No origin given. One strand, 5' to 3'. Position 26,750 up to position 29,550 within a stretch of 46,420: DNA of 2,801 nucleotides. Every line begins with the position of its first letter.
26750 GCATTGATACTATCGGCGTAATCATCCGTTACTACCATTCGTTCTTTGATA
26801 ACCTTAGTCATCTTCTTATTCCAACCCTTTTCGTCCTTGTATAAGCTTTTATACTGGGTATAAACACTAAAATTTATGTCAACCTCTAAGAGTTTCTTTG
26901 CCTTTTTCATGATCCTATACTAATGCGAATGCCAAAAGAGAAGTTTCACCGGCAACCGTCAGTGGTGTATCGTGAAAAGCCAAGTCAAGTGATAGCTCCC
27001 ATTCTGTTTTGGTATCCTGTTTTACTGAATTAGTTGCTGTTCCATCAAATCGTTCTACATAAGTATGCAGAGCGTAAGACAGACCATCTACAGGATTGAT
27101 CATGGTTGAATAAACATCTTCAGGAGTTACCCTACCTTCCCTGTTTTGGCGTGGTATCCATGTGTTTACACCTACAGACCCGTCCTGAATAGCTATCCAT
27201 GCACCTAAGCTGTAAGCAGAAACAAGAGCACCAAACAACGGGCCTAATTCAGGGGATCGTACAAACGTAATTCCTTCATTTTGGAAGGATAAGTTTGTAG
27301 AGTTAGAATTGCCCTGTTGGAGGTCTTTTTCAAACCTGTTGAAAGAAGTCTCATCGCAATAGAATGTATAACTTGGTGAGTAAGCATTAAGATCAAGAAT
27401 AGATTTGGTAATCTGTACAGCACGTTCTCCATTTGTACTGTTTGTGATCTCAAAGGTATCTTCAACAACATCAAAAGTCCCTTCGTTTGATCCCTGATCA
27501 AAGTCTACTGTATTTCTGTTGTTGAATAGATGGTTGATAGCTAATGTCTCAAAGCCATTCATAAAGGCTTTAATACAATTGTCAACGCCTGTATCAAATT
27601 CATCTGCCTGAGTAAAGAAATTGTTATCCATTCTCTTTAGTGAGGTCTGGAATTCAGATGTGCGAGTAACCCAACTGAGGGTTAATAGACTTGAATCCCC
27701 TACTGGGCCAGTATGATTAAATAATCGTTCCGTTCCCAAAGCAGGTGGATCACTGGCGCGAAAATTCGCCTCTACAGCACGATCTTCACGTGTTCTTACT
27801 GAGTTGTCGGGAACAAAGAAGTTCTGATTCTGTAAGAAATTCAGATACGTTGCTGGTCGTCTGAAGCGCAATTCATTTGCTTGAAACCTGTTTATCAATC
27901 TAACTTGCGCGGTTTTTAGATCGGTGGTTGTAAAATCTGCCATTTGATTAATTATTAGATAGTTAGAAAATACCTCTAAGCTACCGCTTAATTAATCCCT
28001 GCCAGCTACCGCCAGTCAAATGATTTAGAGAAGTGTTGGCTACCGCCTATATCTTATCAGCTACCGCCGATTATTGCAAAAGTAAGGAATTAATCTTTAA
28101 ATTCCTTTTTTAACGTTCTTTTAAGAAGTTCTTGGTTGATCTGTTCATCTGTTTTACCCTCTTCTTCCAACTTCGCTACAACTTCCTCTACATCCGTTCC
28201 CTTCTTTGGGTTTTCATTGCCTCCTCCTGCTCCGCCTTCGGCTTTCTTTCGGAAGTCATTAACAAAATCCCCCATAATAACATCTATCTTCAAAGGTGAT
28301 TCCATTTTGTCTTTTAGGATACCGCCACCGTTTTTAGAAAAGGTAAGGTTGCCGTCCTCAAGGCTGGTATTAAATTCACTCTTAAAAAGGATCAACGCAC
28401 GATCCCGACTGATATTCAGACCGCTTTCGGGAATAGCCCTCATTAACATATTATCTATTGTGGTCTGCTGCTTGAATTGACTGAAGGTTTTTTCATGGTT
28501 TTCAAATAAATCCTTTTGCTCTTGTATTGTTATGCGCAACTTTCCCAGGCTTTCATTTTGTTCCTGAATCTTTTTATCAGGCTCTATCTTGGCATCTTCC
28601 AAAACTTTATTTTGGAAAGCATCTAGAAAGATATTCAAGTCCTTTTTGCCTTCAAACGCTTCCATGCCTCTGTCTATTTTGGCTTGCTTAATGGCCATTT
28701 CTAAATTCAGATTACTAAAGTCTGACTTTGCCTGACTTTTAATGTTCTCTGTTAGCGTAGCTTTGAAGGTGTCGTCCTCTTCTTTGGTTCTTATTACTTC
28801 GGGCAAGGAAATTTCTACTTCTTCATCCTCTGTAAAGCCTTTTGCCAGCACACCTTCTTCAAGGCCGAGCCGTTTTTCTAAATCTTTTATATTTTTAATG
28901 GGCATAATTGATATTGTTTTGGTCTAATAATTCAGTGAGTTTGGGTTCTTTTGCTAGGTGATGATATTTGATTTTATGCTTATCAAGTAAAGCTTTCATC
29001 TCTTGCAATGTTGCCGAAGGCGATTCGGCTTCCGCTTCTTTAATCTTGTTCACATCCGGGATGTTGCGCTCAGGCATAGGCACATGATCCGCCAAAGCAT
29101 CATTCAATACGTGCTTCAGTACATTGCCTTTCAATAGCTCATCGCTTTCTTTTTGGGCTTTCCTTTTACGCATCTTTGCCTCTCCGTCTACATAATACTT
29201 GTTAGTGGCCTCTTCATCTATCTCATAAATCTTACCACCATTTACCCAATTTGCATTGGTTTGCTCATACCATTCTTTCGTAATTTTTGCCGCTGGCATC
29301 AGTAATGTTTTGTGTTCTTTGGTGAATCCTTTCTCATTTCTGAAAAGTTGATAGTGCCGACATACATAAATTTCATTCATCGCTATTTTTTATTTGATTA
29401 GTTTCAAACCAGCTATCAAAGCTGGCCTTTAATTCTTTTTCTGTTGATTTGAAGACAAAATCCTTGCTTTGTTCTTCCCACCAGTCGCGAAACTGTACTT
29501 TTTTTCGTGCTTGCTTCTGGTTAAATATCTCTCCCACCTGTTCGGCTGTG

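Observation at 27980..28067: Four direct copies of a GC-rich 8-10-mer in the scaffold-capsid intergenic leader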

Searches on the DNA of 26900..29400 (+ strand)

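Call 10: search_dna_similar(query=window:26900-29400:+, collection=phages, mode=distant, max_rows=30)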
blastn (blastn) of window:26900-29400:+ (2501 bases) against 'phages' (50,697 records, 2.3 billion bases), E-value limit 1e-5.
No match.

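Call 43: search_rna_families(source=window, start=27900, end=28150, threshold=evalue, max_evalue=10, show_alignments=3)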
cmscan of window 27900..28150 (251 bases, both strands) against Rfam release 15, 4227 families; matches with E-value up to 10: 2.
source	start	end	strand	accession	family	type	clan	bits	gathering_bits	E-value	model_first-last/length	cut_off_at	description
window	28064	28135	+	RF00268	snoZ7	Gene; snRNA; snoRNA; CD-box;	CL00057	22.3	43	0.079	1-78/78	no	Small nucleolar RNA snoZ7/snoR77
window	28077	28112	+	RF01102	PK1-TEV_CVMV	Cis-reg; leader;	-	17.8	40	2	1-37/37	no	5'-leader pseudoknot of TEV/CVMV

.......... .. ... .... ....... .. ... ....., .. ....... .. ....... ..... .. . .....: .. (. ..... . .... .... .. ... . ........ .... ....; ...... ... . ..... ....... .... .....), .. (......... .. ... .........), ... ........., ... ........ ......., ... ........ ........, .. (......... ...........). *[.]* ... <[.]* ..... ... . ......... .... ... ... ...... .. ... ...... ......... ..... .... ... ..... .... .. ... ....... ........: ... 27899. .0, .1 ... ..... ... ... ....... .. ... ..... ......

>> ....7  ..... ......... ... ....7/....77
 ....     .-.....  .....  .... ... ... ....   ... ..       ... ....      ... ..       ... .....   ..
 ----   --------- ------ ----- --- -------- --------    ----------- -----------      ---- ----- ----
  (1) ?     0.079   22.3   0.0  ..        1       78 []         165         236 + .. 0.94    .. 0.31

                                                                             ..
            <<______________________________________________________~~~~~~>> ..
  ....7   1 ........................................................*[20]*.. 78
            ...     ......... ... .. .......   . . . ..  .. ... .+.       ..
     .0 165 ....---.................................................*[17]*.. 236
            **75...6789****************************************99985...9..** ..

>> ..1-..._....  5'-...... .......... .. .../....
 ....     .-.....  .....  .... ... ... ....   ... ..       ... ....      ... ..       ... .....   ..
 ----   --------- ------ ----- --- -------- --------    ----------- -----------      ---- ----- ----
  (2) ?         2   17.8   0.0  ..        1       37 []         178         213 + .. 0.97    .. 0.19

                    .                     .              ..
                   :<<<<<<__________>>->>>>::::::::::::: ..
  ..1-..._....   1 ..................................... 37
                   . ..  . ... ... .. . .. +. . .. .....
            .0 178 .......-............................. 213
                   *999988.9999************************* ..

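Call 75: search_rna_families(sources=[L129, L201, L188, L144, L159, L193, L243, L274], threshold=evalue, max_evalue=1)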
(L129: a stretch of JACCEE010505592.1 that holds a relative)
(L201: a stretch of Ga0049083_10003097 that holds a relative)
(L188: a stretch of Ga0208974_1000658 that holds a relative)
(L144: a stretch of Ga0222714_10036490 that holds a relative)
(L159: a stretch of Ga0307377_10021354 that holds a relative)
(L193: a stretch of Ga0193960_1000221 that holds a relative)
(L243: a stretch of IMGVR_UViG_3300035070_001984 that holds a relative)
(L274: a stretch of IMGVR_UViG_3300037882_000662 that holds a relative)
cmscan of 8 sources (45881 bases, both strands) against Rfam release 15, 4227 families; matches with E-value up to 1: 2.
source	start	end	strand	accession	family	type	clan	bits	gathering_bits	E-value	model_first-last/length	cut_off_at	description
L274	2825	2898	-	RF01859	Phe_leader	Cis-reg; leader;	-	30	55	0.43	1-125/125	no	Phenylalanine leader peptide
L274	2797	2876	+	RF02621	BSnc120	Gene; sRNA;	-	23.1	114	0.69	1-88/88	no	Brucella sRNA 120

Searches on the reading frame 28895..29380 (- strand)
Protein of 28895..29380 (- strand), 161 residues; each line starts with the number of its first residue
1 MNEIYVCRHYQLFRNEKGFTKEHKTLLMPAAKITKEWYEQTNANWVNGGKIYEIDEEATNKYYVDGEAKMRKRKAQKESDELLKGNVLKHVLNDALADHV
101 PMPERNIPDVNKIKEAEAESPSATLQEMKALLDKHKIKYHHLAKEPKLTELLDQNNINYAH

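Call 11: search_protein_families(library=phrogs, proteins=[window:28895-29380:-])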
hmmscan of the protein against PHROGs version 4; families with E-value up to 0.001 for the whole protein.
window:28895-29380:- (161 aa): 0 families

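Call 90: search_solved_structures(query=window:28895-29380:-, max_evalue=1)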
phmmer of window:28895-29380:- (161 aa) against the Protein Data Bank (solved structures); distinct sequences matched with E-value up to 1: 2.
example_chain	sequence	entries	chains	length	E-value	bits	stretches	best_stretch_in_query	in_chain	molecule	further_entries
7vw0_A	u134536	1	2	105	0.47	13.7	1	53-141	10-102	DUF305 domain-containing protein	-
8vgs_A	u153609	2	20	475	0.78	13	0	25-105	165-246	Ribulose bisphosphate carboxylase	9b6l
